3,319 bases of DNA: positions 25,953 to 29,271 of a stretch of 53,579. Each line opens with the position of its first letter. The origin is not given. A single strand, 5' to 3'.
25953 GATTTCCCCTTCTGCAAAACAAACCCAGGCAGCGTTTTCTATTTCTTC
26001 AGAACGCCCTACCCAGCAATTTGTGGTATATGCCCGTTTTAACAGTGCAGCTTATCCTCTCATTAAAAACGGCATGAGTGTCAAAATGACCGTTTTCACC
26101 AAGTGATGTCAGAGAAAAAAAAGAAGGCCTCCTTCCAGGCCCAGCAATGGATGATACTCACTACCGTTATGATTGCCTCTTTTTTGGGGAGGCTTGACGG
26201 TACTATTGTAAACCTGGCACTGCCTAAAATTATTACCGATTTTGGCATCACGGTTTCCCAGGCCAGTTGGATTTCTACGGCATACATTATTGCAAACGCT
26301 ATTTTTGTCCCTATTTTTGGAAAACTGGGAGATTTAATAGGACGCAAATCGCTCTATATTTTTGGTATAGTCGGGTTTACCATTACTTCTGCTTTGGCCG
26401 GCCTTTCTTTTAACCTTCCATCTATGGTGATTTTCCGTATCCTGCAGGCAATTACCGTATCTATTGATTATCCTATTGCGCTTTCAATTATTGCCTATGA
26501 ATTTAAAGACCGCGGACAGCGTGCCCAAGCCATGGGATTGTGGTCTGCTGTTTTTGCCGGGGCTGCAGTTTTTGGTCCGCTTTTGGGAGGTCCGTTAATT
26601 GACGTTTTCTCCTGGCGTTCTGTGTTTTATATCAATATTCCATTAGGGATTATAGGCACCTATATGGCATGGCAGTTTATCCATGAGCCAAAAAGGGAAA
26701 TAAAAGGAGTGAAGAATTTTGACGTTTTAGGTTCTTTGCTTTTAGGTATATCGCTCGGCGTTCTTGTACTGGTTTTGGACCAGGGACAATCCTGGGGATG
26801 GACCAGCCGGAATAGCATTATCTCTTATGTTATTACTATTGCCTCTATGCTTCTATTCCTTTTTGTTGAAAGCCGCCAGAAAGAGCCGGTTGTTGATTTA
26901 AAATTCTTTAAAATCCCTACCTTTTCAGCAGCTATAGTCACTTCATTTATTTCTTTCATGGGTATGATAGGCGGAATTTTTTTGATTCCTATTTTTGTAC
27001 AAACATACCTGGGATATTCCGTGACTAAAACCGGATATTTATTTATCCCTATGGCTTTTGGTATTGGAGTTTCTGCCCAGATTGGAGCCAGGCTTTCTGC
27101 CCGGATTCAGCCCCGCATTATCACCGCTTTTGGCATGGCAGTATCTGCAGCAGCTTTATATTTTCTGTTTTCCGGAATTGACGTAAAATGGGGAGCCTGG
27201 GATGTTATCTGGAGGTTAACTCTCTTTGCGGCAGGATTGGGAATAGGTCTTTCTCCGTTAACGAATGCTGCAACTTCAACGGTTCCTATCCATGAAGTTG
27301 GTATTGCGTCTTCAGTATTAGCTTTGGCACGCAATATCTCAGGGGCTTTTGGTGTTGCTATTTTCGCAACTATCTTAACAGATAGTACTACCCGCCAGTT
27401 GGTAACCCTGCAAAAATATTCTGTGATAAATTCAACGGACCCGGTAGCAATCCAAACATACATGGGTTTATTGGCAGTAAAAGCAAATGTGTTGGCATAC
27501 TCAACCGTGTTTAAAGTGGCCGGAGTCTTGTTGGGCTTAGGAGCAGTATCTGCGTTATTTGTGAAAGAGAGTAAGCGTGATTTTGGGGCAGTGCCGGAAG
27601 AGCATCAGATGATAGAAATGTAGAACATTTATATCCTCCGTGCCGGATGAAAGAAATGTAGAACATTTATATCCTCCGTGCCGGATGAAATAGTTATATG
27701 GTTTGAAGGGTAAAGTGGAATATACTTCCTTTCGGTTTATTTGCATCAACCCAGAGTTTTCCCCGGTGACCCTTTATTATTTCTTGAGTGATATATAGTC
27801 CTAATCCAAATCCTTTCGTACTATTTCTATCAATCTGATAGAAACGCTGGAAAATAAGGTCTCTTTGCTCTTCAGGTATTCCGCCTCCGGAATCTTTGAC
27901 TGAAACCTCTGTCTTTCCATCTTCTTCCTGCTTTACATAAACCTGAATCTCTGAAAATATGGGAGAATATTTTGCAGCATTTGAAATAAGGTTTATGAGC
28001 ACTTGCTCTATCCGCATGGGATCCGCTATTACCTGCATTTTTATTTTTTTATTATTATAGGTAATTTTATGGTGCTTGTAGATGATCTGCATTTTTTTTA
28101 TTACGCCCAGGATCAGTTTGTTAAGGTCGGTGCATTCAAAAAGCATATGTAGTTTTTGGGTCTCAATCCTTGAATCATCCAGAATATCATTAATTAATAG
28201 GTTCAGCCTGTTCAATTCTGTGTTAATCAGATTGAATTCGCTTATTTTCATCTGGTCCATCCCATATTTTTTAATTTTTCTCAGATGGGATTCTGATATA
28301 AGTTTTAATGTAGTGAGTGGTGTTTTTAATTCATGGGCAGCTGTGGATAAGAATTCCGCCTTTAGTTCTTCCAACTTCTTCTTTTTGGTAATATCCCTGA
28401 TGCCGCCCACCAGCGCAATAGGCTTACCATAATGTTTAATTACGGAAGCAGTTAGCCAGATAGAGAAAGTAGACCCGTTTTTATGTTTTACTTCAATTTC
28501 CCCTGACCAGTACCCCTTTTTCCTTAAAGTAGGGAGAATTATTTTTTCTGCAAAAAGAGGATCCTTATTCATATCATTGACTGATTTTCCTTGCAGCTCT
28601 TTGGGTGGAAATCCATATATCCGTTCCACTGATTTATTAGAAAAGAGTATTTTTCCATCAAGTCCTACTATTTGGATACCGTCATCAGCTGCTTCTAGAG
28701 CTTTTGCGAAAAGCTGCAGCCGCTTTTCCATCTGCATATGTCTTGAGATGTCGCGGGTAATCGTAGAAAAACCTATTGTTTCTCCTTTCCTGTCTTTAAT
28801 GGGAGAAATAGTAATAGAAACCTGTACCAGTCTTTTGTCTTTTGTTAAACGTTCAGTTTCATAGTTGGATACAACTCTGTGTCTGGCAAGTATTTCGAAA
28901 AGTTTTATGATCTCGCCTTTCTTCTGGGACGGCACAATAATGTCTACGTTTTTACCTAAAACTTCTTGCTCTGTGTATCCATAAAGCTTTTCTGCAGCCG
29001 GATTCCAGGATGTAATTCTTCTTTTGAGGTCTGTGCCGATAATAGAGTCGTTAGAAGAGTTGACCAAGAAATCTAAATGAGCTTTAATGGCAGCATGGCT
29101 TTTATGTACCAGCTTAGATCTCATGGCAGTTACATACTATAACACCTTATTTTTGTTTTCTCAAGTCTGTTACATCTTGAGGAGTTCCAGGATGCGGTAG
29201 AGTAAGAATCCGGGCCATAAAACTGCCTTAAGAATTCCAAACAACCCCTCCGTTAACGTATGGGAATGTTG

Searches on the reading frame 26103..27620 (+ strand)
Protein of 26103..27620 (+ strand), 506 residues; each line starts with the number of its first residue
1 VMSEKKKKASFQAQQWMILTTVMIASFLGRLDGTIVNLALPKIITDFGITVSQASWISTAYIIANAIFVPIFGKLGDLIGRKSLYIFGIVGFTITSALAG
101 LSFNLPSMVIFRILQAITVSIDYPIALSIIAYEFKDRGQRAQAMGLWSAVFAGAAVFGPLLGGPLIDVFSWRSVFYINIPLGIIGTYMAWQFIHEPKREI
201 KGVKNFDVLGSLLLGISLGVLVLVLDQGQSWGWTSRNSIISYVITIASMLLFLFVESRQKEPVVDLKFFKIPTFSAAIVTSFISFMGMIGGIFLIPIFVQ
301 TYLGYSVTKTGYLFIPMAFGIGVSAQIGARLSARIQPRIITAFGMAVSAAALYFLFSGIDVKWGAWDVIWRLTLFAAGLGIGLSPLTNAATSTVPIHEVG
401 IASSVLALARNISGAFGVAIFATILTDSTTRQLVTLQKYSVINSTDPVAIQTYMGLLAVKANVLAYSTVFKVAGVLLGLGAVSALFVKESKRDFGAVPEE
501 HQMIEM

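Call 14: search_protein_families(library=pfam, proteins=[window:26103-27620:+], max_evalue=0.001)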
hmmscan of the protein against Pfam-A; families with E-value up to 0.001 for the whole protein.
window:26103-27620:+ (506 aa): 2 families
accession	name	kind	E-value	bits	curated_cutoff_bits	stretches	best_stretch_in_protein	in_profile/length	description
PF07690.21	MFS_1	-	6.5e-53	180.3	33.4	1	22-417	1-346/347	Major Facilitator Superfamily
PF00083.30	Sugar_tr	-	8.9e-05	22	22.3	1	50-126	44-123/452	Sugar (and other) transporter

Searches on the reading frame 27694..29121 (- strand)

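Call 14: search_protein_families(library=pfam, proteins=[window:27694-29121:-], max_evalue=0.001)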
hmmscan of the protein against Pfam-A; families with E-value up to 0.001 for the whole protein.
window:27694-29121:- (475 aa): 8 families
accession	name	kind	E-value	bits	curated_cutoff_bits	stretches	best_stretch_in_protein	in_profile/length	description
PF13426.13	PAS_9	-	1.1e-28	100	27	2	25-126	2-102/103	PAS domain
PF02518.31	HATPase_c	-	9.8e-27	94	26.4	1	367-473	2-108/111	Histidine kinase-, DNA gyrase B-, and HSP90-like ATPase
PF00989.32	PAS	-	3.5e-26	91.9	22.6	2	15-125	2-113/113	PAS fold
PF08448.16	PAS_4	-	2.9e-19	69.8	23.1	2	20-126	1-106/110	PAS fold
PF08447.18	PAS_3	-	1.9e-15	57.3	25.6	2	159-239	2-87/89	PAS fold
PF00512.31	HisKA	-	1.9e-12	47.5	26.9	1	254-321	2-65/66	His Kinase A (phospho-acceptor) domain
PF13188.13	PAS_8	-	1.1e-08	35.1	21.8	1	19-61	6-49/65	PAS domain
PF12860.13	PAS_7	-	0.0003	21.4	27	0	26-127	7-109/115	PAS fold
